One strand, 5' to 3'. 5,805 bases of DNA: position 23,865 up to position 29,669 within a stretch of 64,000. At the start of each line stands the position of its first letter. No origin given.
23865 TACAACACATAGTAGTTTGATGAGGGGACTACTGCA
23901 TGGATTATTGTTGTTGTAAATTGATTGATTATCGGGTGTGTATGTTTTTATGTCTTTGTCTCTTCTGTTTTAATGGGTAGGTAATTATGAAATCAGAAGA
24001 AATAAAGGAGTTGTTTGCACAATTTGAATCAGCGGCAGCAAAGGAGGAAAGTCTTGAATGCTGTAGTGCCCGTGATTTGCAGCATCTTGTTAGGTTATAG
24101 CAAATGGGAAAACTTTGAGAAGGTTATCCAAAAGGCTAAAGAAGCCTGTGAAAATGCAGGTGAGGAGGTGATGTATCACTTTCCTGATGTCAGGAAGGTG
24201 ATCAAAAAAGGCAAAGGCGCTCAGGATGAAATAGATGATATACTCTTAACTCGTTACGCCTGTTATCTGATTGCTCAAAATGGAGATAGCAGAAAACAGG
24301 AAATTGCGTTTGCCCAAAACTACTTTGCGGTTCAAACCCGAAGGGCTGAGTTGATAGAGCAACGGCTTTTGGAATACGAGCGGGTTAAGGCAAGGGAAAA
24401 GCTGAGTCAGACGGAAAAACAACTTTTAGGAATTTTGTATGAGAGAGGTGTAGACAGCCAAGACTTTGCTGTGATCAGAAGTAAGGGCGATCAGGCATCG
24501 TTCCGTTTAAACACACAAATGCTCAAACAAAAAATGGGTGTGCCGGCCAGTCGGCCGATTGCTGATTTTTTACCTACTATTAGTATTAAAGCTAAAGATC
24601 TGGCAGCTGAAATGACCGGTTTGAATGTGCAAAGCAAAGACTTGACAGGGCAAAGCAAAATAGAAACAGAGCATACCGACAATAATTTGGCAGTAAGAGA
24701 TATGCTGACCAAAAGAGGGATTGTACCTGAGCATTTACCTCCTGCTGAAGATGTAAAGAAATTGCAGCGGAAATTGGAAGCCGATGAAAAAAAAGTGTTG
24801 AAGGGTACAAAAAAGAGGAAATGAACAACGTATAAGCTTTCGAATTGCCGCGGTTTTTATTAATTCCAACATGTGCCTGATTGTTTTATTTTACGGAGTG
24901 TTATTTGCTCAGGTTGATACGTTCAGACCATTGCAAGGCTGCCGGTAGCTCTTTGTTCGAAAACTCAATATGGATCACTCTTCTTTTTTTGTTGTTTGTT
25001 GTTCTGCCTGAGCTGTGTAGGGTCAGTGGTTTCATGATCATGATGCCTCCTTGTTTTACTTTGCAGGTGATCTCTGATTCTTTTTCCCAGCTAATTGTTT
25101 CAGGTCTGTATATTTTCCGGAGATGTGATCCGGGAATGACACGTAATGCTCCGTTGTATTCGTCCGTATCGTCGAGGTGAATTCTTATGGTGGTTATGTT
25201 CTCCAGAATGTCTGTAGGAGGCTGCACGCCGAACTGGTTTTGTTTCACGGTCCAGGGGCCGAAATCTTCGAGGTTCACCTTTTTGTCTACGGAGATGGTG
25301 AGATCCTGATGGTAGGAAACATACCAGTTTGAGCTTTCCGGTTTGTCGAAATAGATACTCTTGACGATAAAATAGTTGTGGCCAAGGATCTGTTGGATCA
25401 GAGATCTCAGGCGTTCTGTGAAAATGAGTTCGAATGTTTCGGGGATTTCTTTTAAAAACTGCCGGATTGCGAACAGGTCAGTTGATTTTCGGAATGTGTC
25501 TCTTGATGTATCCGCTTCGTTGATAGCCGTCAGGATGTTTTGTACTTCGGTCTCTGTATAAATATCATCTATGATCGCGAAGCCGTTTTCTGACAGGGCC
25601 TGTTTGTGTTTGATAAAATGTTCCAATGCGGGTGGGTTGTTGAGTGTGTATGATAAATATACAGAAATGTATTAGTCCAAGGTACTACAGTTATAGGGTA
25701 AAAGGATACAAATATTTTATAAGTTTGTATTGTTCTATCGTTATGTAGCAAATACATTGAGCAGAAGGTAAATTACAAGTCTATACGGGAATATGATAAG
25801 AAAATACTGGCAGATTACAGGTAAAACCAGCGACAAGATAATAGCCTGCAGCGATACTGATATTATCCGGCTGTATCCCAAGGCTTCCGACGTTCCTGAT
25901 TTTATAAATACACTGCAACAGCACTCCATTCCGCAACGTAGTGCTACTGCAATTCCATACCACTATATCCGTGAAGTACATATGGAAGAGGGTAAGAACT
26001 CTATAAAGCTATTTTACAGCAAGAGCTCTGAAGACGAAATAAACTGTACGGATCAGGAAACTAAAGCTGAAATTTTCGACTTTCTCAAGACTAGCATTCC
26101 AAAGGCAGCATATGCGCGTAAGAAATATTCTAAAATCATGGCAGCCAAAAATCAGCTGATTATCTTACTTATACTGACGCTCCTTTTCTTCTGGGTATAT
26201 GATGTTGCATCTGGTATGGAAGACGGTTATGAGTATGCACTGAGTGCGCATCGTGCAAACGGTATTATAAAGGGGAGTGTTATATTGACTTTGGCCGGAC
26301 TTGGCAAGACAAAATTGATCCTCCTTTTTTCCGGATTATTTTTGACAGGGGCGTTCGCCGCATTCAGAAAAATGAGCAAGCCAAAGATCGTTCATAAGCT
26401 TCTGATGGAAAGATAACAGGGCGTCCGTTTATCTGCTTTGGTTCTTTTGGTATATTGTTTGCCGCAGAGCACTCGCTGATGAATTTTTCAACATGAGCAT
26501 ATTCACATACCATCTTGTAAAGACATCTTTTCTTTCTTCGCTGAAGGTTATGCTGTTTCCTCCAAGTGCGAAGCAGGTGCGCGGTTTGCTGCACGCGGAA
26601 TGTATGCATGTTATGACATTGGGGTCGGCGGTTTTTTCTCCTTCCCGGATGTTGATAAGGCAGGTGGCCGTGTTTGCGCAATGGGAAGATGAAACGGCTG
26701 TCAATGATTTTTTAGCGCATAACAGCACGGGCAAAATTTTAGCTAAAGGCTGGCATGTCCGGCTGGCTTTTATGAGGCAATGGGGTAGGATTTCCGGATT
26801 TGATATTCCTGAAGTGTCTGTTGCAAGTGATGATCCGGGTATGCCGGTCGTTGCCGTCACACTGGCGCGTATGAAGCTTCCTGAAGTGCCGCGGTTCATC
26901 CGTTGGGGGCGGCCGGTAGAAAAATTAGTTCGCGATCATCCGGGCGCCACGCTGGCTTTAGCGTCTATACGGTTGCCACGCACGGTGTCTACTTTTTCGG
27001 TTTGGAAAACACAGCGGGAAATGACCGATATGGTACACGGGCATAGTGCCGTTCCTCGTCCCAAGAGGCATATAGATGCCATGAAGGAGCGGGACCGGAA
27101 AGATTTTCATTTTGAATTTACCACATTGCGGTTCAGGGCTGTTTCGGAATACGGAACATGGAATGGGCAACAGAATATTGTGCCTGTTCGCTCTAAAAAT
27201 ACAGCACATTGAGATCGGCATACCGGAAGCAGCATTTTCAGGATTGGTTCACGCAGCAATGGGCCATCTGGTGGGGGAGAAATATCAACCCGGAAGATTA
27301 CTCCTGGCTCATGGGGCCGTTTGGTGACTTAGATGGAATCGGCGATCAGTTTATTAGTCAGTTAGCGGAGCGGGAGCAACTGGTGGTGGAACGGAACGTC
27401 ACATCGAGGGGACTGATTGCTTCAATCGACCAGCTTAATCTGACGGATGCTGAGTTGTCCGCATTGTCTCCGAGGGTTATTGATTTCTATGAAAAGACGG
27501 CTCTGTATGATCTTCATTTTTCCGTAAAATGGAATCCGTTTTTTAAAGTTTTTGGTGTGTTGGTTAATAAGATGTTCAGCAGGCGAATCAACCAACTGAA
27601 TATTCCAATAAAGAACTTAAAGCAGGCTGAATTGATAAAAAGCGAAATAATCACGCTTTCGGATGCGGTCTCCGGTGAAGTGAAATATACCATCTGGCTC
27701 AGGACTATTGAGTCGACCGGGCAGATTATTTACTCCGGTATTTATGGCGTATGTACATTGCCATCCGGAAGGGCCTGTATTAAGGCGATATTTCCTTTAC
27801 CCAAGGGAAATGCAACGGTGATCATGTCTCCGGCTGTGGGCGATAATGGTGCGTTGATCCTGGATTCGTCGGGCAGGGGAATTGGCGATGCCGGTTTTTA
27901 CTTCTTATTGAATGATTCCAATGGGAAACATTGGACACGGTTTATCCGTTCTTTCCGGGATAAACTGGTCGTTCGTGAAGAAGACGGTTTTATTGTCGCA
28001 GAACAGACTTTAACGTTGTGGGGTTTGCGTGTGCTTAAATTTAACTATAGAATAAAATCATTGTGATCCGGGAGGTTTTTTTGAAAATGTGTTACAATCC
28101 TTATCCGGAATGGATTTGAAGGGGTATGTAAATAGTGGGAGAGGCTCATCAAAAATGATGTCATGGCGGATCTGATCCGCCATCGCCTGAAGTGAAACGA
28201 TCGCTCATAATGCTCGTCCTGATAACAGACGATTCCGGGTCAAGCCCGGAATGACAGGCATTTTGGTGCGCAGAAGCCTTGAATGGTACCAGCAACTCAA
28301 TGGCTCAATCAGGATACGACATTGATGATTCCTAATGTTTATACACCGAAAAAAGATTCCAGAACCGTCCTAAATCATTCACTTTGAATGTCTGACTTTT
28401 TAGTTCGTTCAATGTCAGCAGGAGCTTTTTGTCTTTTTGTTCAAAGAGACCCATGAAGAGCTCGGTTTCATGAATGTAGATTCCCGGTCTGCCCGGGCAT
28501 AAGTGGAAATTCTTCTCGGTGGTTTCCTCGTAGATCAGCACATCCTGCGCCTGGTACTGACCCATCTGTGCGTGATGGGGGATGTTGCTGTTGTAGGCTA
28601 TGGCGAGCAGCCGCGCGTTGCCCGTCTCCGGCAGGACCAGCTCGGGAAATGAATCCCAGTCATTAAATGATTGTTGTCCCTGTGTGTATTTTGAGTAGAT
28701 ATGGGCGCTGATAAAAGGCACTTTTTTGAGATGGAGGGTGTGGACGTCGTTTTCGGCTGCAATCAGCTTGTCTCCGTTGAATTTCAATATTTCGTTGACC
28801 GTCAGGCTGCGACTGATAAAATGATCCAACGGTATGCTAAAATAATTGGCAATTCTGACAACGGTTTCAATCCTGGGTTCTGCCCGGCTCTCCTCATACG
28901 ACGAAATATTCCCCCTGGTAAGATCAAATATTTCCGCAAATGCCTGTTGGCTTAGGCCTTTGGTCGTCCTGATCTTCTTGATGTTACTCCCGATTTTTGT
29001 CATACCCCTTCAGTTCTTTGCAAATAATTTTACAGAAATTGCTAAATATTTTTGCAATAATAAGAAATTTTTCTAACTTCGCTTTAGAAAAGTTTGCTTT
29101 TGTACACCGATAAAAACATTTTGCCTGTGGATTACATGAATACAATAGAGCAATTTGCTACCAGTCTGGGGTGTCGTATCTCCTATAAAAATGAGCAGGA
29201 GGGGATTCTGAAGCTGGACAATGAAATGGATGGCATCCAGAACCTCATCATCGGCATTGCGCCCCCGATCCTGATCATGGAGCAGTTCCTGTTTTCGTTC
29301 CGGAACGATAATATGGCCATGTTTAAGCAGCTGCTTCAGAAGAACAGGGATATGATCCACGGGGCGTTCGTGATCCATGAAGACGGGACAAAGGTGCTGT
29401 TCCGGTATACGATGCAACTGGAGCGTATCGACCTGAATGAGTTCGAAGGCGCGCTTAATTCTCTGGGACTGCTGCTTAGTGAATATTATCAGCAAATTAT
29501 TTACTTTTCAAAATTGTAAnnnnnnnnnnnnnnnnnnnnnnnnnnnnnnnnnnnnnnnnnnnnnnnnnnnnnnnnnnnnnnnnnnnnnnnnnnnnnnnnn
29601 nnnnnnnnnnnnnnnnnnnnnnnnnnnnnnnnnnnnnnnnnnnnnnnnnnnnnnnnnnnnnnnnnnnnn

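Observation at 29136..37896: PspA - YqiJ/NfeD - flotillin operon extended by a 1609-aa AAA_5-type multi-domain protein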

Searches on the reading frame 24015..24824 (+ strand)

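Call 69: search_protein_families(library=pfam, proteins=[window:24015-24824:+], max_evalue=0.001)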
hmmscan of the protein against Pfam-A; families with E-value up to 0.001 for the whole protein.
window:24015-24824:+ (269 aa): 1 family
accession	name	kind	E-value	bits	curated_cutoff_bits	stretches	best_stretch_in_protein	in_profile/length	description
PF02498.22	Bro-N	-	8.5e-07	29.9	25.6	1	25-101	22-92/96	BRO family, N-terminal domain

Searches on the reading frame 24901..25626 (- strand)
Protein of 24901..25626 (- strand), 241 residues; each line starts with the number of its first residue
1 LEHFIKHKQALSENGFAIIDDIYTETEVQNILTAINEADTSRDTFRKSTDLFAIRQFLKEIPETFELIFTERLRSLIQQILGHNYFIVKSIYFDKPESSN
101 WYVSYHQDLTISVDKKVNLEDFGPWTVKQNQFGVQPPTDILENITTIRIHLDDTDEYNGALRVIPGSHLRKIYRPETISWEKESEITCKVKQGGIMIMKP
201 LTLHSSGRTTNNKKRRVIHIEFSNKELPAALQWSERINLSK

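Call 69: search_protein_families(library=pfam, proteins=[window:24901-25626:-], max_evalue=0.001)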
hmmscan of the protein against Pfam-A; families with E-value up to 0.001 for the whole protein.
window:24901-25626:- (241 aa): 1 family
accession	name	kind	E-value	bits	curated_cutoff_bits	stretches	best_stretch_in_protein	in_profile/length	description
PF05721.19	PhyH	-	9.8e-21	75.4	22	1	12-217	2-213/213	Phytanoyl-CoA dioxygenase (PhyH)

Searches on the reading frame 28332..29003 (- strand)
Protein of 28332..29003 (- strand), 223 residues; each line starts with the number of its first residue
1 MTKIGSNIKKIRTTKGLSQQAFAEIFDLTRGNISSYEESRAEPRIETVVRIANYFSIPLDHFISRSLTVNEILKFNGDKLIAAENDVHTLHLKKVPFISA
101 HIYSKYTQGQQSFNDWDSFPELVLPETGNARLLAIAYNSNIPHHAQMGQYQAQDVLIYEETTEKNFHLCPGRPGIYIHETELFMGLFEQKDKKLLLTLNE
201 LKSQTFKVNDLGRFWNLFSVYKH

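Call 23: search_protein_families(library=pfam, proteins=[window:28332-29003:-], max_evalue=0.001)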
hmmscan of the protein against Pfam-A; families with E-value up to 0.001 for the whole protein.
window:28332-29003:- (223 aa): 3 families
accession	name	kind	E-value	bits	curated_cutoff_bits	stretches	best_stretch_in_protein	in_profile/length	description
PF01381.28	HTH_3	-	2e-11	44.2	23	1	8-61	1-54/55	Helix-turn-helix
PF12844.13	HTH_19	-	7.7e-10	39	30.2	1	5-63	1-59/64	Helix-turn-helix domain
PF13560.12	HTH_31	-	9.4e-05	23.1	27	1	9-55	7-54/64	Helix-turn-helix domain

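Call 28: search_protein_families(library=padloc, proteins=[window:28332-29003:-], max_evalue=0.001)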
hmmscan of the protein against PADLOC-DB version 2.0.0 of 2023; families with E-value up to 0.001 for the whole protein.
window:28332-29003:- (223 aa): 13 families
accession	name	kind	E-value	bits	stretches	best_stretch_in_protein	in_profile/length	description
PDLC02926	HTH_VI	-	9.6e-12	43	1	3-71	1-69/92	-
PDLC03947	RmrA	-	3.2e-09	34.1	1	4-68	12-76/383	-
PDLC03945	RmrA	-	3.8e-09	34.2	1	4-71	3-70/394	-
PDLC03951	RmrA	-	8.6e-08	29.5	1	7-68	12-73/400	-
PDLC03954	RmrA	-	1.3e-07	28.9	1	5-67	12-74/380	-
PDLC03944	RmrA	-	1.5e-07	28.8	1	5-66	8-69/384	-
PDLC03665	Control_protein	-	1.2e-06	26.7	1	4-59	9-65/77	control protein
PDLC03952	RmrA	-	1.9e-06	25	1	5-66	24-85/395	-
PDLC03949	RmrA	-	4.8e-06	23.7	1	8-67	7-66/363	-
PDLC03948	RmrA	-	7.1e-06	23.1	1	8-68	13-73/397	-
PDLC04142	capH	-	2.8e-05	23.1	1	1-65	4-68/103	capH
PDLC03946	RmrA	-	0.0005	16.9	1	9-67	8-66/357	-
PDLC03955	RmrA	-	0.00074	16.8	0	11-63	28-80/371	-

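Call 82: search_solved_structures(query=A6, max_evalue=1)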
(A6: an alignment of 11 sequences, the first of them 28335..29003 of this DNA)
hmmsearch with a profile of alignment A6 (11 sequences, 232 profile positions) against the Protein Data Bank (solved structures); distinct sequences matched with E-value up to 1: 36.
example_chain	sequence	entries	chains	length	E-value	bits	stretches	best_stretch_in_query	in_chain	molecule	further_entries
2xiu_A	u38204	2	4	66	3.6e-08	36.5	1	13-71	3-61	CYLR2 | CYLR2 SYNONYM CYTOLYSIN REPRESSOR 2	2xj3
1utx_A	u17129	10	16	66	4.8e-08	36.1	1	13-71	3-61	CYLR2 | cytolysin regulator 2 | PUTATIVE TRANSCRIPTION REGULATOR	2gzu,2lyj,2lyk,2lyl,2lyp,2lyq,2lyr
2p5t_A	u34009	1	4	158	1.8e-06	30.9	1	12-84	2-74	Putative transcriptional regulator PezA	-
2b5a_A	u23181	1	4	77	1.9e-05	27.6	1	10-73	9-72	C.BclI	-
4f8d_A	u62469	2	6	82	0.00029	23.7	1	7-84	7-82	Regulatory protein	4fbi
7t8i_A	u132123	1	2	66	0.00031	23.6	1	12-71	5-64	Phage element (ICEBs1)transcriptional regulator (Xre family)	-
9k3w_A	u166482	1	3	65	0.00041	23.2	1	15-72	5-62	Transcriptional regulator, PbsX family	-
3op9_A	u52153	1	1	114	0.001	22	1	11-71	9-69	Pli0006 protein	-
9sf2_A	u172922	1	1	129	0.002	21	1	11-77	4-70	Transcriptional regulator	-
4ia8_A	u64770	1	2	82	0.0024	20.7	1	7-84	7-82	Regulatory protein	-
4fn3_A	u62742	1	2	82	0.0027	20.5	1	7-84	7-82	Regulatory protein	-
4i6t_A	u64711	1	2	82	0.0031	20.4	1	7-84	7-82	Regulatory protein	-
3clc_A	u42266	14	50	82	0.0035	20.2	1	7-84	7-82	Regulatory protein | R-M CONTROLLER PROTEIN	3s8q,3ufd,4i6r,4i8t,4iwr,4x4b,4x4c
4i6u_A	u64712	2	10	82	0.005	19.7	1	7-84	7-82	Regulatory protein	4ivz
8tac_A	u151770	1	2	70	0.0054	19.5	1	10-64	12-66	DBP48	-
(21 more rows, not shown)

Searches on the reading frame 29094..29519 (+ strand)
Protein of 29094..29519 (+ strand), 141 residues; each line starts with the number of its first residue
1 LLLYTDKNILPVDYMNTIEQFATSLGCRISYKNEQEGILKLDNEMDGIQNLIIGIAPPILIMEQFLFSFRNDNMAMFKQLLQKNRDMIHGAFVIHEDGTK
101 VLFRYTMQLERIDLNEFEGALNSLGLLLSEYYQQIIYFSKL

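Call 4: search_protein_families(library=pfam, proteins=[window:29094-29519:+], max_evalue=0.01)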
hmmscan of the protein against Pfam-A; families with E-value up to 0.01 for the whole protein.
window:29094-29519:+ (141 aa): 3 families
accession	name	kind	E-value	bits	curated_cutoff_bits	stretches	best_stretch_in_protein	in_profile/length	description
PF22550.1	CesT_Tir_1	-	1.7e-45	154.6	27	1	14-140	4-130/131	CesT_Tir_1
PF10722.14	YbjN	-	6.2e-08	33.4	22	1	17-135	4-124/126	Putative bacterial sensory transduction regulator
PF05932.18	CesT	-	0.0013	19.3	22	1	18-124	3-111/119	Tir chaperone protein (CesT) family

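Call 5: search_protein_families(library=ncbifam, proteins=[window:29094-29519:+], max_evalue=0.01)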
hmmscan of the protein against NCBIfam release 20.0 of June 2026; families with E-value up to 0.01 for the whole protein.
window:29094-29519:+ (141 aa): 0 families

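Call 28: search_protein_families(library=padloc, proteins=[window:29127-29519:+], max_evalue=0.001)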
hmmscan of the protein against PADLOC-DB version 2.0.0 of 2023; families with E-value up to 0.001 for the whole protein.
window:29127-29519:+ (130 aa): 0 families
